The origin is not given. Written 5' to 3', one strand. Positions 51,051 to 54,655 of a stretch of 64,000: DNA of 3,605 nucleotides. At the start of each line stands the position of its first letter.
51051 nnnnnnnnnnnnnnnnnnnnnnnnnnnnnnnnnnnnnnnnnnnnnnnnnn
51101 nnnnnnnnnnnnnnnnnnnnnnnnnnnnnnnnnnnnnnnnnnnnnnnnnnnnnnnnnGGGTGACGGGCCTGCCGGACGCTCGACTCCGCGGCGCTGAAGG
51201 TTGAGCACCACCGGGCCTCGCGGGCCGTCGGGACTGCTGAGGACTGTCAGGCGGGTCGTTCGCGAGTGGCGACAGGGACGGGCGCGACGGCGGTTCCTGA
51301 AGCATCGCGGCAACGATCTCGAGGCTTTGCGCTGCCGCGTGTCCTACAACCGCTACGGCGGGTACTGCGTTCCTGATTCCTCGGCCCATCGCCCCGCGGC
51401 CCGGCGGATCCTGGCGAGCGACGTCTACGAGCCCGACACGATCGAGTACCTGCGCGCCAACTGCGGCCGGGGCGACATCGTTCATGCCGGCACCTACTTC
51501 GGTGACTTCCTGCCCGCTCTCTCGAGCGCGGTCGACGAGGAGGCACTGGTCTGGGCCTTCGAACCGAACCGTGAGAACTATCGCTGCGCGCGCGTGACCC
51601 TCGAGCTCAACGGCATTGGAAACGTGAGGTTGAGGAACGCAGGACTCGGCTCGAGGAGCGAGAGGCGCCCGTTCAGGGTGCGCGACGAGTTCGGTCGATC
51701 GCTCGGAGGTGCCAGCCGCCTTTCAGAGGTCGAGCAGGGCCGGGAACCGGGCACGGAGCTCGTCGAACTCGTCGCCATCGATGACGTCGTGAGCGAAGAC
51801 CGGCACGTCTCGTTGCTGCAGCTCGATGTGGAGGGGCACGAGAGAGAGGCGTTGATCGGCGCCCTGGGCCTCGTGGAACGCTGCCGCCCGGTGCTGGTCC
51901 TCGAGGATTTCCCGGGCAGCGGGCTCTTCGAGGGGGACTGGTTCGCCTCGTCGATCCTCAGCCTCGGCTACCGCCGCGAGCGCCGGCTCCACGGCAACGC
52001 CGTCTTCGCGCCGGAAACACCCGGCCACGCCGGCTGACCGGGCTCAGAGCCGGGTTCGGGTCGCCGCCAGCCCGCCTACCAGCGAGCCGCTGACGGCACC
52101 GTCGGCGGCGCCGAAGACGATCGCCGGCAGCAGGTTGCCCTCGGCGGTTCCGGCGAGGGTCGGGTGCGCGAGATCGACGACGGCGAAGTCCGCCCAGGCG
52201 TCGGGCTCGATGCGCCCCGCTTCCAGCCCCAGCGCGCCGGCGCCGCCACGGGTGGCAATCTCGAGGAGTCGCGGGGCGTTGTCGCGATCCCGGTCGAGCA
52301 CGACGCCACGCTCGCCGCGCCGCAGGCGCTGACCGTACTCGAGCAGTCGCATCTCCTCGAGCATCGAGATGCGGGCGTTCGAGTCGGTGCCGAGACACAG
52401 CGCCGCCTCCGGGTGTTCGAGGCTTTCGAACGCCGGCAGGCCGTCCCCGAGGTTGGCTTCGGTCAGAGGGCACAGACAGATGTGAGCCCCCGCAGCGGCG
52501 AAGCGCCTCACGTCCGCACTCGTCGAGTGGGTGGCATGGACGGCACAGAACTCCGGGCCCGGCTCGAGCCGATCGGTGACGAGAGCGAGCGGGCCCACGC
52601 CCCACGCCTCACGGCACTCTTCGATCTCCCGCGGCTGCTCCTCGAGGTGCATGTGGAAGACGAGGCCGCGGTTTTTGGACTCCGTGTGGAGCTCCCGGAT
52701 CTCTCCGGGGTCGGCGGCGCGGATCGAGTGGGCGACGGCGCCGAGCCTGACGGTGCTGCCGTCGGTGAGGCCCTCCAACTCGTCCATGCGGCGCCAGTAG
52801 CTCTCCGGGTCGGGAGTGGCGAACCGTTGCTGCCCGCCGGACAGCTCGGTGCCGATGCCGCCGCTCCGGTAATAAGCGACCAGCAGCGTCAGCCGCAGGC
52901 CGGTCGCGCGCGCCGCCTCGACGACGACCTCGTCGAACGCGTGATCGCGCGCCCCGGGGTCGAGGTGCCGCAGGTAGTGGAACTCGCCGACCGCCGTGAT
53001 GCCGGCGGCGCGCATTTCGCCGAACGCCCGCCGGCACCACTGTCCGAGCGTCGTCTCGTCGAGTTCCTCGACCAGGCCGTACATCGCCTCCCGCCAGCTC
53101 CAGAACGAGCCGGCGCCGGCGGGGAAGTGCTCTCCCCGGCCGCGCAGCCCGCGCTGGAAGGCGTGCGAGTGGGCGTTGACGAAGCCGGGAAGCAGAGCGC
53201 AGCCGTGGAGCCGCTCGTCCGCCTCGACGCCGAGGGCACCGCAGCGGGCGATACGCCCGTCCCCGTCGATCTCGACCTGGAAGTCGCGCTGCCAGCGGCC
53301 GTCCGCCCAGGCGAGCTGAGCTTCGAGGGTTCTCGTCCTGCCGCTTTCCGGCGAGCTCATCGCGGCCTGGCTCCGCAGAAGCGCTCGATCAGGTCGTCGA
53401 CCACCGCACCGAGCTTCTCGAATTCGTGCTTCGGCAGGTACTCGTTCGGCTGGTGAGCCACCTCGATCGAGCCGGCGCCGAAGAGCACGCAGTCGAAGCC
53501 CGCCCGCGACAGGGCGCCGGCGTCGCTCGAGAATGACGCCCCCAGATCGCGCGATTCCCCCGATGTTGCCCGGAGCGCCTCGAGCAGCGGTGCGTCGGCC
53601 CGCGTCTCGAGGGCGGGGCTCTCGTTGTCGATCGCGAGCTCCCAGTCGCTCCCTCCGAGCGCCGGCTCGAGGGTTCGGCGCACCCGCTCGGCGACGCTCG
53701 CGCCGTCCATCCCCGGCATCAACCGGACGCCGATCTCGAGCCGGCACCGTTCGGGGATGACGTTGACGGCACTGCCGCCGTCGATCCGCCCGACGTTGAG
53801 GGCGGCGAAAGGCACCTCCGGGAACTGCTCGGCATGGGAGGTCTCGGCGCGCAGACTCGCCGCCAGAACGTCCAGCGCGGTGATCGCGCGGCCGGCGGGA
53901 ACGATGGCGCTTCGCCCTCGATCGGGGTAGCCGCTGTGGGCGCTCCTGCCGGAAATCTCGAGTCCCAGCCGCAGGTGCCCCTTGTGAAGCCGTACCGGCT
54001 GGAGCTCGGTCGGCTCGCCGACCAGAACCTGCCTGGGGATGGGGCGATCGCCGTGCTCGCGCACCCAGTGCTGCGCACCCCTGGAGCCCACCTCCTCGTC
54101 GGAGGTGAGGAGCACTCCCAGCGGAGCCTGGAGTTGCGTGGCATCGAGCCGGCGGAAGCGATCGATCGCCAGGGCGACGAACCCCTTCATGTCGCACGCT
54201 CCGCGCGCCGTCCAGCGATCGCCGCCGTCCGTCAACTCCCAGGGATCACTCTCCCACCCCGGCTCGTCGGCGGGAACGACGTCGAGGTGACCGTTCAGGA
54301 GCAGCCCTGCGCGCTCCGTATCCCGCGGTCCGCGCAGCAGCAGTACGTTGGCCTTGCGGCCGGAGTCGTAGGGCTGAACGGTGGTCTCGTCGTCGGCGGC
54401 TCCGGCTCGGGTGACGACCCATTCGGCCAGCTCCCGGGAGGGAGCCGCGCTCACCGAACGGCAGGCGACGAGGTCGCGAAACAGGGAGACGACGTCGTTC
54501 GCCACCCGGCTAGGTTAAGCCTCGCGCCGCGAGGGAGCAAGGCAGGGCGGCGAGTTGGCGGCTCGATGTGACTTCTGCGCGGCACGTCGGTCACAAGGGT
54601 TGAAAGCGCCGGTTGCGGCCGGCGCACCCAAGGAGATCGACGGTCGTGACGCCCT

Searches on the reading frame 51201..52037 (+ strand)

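Call 17: search_protein_families(library=pfam, proteins=[window:51201-52037:+], max_evalue=0.01)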
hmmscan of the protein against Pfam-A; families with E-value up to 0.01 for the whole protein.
window:51201-52037:+ (278 aa): 1 family
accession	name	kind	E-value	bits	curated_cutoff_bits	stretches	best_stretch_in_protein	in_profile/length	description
PF05050.19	Methyltransf_21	-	8.3e-15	55.8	22.7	1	96-236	2-150/173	Methyltransferase FkbM domain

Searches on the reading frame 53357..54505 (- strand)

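Call 59: search_protein_families(library=pfam, proteins=[window:53357-54505:-], max_evalue=0.00001)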
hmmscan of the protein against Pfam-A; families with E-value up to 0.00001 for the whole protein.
window:53357-54505:- (382 aa): 2 families
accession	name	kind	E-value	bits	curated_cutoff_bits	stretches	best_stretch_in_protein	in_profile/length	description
PF01546.33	Peptidase_M20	-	1.5e-28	100.5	24.6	1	69-374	1-205/206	Peptidase family M20/M25/M40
PF07687.19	M20_dimer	-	2.1e-19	69.9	21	1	174-283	3-103/107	Peptidase dimerisation domain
